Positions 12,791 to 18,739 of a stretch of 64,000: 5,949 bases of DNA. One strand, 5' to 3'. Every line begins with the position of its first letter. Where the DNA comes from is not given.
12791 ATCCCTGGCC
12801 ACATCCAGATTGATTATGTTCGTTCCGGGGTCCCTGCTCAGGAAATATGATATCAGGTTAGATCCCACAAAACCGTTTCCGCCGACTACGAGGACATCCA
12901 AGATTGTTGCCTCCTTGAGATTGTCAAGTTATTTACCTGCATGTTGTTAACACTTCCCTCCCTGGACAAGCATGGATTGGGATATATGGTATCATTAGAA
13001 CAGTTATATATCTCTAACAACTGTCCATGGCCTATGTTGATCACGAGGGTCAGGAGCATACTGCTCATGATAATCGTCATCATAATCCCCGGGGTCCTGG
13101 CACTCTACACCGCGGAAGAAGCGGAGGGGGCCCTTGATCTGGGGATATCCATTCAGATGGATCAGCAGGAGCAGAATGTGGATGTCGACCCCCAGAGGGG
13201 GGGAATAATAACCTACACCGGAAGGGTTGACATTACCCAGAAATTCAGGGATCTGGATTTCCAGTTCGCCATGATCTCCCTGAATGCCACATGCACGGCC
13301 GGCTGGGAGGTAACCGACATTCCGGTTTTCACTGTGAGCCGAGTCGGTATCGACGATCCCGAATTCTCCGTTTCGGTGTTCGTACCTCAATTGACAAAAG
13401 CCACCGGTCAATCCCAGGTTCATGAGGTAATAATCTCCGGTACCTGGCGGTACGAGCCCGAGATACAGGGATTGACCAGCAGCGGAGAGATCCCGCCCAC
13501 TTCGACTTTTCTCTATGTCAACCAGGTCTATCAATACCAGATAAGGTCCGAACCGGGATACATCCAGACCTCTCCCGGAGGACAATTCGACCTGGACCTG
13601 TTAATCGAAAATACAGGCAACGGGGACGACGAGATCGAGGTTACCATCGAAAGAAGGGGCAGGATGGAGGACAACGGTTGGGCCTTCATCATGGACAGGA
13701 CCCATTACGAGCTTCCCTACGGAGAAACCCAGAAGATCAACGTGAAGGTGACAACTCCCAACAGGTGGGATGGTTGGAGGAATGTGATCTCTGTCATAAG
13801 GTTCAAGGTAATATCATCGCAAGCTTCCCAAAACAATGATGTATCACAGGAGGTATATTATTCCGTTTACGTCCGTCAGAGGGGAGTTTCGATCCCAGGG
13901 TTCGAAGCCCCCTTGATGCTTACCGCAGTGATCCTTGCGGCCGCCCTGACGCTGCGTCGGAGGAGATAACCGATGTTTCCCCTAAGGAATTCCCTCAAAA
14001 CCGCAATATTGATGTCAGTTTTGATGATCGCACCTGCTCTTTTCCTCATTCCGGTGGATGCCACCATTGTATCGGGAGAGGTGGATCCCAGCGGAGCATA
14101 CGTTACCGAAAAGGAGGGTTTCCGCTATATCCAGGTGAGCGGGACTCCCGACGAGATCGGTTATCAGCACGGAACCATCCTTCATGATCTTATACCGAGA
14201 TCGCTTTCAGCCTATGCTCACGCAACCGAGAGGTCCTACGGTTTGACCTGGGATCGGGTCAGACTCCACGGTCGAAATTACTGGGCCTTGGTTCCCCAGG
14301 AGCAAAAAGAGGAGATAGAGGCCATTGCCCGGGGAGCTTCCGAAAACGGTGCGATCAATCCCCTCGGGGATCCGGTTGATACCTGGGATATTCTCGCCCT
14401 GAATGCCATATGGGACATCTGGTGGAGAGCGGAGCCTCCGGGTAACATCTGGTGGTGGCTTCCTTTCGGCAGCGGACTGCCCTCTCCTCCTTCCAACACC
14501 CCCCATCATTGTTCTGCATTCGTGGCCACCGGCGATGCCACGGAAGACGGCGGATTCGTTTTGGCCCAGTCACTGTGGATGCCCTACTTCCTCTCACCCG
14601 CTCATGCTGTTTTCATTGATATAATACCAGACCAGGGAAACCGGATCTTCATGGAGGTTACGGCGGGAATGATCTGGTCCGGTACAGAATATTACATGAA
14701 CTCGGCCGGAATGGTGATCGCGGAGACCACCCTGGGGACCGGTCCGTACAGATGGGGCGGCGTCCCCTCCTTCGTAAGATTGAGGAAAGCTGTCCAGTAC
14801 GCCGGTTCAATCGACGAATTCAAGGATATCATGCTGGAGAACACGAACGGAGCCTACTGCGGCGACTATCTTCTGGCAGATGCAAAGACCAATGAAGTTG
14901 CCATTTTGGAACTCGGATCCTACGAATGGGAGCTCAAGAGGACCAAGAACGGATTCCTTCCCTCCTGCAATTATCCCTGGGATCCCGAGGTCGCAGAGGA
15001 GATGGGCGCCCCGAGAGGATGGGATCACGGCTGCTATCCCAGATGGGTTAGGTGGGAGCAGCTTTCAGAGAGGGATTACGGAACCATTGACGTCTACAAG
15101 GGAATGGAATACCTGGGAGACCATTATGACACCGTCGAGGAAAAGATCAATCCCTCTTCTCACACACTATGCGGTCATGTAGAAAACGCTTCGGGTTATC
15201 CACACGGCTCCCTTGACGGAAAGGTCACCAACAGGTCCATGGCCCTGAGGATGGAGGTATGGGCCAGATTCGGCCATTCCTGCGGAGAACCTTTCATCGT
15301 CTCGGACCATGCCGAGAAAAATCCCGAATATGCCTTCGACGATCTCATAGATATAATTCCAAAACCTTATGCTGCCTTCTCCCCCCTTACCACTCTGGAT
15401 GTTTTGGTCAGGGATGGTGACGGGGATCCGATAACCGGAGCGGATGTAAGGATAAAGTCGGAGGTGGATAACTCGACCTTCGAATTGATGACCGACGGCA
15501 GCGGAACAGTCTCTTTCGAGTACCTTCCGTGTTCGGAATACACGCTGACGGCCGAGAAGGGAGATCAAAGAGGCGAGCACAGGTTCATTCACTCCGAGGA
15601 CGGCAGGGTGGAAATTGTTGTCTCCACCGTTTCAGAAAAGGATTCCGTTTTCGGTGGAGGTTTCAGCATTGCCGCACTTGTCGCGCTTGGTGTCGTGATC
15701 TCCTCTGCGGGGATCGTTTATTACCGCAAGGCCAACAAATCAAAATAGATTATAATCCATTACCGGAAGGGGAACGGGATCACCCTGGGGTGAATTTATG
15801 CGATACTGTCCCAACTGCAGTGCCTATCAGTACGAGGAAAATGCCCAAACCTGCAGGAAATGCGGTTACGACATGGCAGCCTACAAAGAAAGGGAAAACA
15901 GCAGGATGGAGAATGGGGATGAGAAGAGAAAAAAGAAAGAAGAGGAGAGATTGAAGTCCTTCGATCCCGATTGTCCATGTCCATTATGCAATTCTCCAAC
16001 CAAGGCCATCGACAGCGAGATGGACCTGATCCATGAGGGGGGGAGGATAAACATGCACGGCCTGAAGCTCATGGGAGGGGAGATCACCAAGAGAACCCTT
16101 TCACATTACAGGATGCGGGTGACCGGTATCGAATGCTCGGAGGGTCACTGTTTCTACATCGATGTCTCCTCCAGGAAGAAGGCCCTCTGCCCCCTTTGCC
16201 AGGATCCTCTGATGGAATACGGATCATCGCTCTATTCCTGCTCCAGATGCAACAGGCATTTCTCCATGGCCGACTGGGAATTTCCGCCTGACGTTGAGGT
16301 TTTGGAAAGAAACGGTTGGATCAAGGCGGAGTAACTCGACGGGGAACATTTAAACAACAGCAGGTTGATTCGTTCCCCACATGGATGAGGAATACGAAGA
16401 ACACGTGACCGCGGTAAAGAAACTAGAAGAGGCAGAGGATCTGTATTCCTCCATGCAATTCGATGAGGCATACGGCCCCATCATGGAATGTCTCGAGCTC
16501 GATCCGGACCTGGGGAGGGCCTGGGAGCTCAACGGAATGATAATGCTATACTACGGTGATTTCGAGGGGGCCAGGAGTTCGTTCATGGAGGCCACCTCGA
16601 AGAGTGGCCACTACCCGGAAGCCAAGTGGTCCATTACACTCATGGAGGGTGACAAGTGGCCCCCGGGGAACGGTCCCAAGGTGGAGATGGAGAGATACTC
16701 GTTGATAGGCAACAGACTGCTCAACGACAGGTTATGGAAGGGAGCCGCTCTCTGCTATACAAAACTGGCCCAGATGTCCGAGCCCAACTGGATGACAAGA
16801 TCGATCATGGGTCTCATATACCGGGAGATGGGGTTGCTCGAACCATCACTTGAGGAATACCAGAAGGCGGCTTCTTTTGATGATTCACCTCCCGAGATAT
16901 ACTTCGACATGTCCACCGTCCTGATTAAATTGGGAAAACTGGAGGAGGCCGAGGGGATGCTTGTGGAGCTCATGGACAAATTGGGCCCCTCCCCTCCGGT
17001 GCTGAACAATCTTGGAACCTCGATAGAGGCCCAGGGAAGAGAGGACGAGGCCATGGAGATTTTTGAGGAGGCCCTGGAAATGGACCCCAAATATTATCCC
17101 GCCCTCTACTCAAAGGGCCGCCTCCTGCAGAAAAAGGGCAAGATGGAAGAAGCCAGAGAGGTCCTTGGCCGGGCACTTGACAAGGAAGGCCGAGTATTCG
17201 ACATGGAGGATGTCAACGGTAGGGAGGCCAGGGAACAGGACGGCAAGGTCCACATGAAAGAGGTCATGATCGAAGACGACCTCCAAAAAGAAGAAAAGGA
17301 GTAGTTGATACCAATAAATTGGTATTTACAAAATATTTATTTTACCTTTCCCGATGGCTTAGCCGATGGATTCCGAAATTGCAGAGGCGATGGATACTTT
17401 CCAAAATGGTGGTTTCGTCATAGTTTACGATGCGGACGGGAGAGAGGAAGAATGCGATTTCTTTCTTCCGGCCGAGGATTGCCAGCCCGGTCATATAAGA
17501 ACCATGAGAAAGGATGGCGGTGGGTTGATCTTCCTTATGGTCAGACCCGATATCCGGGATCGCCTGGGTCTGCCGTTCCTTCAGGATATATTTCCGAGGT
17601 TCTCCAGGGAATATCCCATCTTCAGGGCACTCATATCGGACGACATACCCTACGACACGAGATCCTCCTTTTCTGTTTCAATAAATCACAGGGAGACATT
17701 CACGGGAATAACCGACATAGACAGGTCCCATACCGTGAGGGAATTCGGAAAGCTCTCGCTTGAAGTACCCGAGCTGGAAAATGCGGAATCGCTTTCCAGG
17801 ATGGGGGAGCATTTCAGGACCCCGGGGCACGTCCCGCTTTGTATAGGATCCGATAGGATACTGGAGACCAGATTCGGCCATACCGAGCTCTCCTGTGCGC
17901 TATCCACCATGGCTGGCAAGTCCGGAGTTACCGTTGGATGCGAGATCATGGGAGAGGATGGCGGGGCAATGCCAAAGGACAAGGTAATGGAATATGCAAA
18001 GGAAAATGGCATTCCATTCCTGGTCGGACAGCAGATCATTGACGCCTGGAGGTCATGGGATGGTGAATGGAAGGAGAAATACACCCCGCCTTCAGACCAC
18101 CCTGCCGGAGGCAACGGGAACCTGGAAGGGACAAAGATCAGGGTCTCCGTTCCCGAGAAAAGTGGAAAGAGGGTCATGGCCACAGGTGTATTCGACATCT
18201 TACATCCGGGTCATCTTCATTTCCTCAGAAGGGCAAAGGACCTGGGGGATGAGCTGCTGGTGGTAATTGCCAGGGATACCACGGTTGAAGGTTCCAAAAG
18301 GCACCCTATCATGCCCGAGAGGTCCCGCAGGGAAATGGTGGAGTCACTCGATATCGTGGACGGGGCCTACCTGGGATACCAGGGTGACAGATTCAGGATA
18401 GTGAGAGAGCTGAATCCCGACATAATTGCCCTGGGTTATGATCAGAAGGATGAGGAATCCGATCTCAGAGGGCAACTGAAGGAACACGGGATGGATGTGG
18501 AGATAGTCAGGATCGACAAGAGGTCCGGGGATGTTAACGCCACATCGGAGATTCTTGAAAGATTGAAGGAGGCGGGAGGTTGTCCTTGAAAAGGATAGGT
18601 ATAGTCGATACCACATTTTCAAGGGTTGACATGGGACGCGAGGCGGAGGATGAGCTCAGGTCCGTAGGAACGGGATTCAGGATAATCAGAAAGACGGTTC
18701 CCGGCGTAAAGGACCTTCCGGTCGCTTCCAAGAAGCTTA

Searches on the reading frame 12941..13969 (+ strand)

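Call 52: search_protein_families(library=ncbifam, proteins=[window:12941-13969:+], max_evalue=0.00001)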
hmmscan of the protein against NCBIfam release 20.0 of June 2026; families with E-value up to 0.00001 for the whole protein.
window:12941-13969:+ (342 aa): 1 family
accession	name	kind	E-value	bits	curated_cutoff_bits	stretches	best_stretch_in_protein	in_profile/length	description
NF041740.1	choice_anch_T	equivalog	1.7e-61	207.7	70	1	43-312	2-259/259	choice-of-anchor T family protein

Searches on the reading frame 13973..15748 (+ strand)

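Call 52: search_protein_families(library=ncbifam, proteins=[window:13973-15748:+], max_evalue=0.00001)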
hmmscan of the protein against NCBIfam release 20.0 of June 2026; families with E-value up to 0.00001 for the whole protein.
window:13973-15748:+ (591 aa): 1 family
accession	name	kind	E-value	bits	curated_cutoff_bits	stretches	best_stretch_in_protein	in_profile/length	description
NF040521.1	C45_proenzyme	subfamily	1.9e-36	126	85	1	56-383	1-281/313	C45 family autoproteolytic acyltransferase/hydrolase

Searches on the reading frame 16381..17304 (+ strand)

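Call 52: search_protein_families(library=ncbifam, proteins=[window:16381-17304:+], max_evalue=0.00001)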
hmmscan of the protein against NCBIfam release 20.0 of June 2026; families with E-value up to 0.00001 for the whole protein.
window:16381-17304:+ (307 aa): 9 families
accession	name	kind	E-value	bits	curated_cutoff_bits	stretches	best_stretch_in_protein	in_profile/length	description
TIGR02521.1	type_IV_pilW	equivalog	2.3e-13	50.3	154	1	139-264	67-194/234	type IV pilus biogenesis/stability protein PilW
TIGR02917.1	PEP_TPR_lipo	equivalog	7.1e-13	47.3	312.2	1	107-266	367-526/899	XrtA/PEP-CTERM system TPR-repeat protein PrsT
NF040959.1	MamA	equivalog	2.3e-11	43.5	200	1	152-271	17-137/204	magnetosome protein MamA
TIGR02552.1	LcrH_SycD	equivalog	2.7e-08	33.6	104.8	0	211-270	58-117/136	SycD/LcrH family type III secretion system chaperone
TIGR00540.1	TPR_hemY_coli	hypoth_equivalog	2.4e-07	29.9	142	1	171-268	261-355/385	heme biosynthesis-associated TPR protein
NF002725.1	PRK02603.1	equivalog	9.6e-07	29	143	0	207-259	74-126/173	photosystem I assembly protein Ycf3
NF033758.1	gliding_GltE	equivalog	2.9e-06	26.5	225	0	198-262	283-348/411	adventurous gliding motility TPR repeat lipoprotein GltE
NF008391.2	PRK11189.1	equivalog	3.3e-06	26.8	250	0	205-262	99-156/297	lipoprotein NlpI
NF047371.1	FlcA_CTERM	equivalog_domain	8.7e-06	24.5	300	0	219-267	327-375/646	periplasmic flagellar collar protein FlcA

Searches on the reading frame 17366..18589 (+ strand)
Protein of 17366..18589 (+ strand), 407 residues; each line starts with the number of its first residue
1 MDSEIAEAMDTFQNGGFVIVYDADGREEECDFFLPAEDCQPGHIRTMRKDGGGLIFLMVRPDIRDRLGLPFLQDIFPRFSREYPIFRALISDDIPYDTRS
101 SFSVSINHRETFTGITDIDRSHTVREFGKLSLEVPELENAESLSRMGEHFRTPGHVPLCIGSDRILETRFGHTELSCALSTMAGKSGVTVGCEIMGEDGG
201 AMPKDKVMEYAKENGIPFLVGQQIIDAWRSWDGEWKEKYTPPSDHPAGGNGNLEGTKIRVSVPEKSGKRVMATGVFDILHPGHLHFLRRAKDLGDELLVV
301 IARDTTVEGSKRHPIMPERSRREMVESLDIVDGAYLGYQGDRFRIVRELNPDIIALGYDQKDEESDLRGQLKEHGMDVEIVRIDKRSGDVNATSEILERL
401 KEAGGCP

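Call 52: search_protein_families(library=ncbifam, proteins=[window:17366-18589:+], max_evalue=0.00001)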
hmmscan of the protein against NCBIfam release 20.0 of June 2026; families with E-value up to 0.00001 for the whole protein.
window:17366-18589:+ (407 aa): 13 families
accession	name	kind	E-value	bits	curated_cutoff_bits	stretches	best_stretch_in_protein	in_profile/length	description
TIGR00506.1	ribB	equivalog_domain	2.2e-58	197.1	177.45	1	3-226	3-202/204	3,4-dihydroxy-2-butanone-4-phosphate synthase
NF004437.0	PRK05773.1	equivalog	7.9e-46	156.1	262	1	4-226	2-215/219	3,4-dihydroxy-2-butanone 4-phosphate synthase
NF006804.0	PRK09314.1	equivalog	8.8e-21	74.4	432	1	4-225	5-195/339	bifunctional 3,4-dihydroxy-2-butanone 4-phosphate synthase/GTP cyclohydrolase II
NF006803.0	PRK09311.1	equivalog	2.7e-20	72.5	569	1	4-229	11-205/417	bifunctional 3,4-dihydroxy-2-butanone-4-phosphate synthase/GTP cyclohydrolase II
TIGR02199.1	rfaE_dom_II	equivalog_domain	3.7e-20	72.2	181.5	1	265-401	9-143/144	D-glycero-beta-D-manno-heptose 1-phosphate adenylyltransferase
NF010626.1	PRK14019.1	equivalog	1.2e-19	70.6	513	1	4-216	4-186/364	bifunctional 3,4-dihydroxy-2-butanone-4-phosphate synthase/GTP cyclohydrolase II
TIGR00125.1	cyt_tran_rel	domain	1.1e-17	63.9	27.7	1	269-331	1-62/65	adenylyltransferase/cytidyltransferase family protein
NF008454.0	PRK11316.1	equivalog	2.9e-17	62.4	521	1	264-402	336-473/475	bifunctional D-glycero-beta-D-manno-heptose-7-phosphate kinase/D-glycero-beta-D-manno-heptose 1-phosphate adenylyltransferase HldE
NF009132.0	PRK12485.1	equivalog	8.9e-16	57.9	693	1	4-217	5-188/369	bifunctional 3,4-dihydroxy-2-butanone-4-phosphate synthase/GTP cyclohydrolase II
NF006806.0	PRK09319.1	equivalog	1.6e-15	56.7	764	1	4-219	13-200/561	bifunctional 3,4-dihydroxy-2-butanone-4-phosphate synthase/GTP cyclohydrolase II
NF006805.0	PRK09318.1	equivalog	1.9e-13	50.2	486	1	99-229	73-183/387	bifunctional 3,4-dihydroxy-2-butanone-4-phosphate synthase/GTP cyclohydrolase II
TIGR01518.1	g3p_cytidyltrns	equivalog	4.5e-10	39.7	165.4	1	270-363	1-95/125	glycerol-3-phosphate cytidylyltransferase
NF001985.0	PRK00777.1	subfamily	4.5e-09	36.6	104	1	268-327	5-64/157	pantetheine-phosphate adenylyltransferase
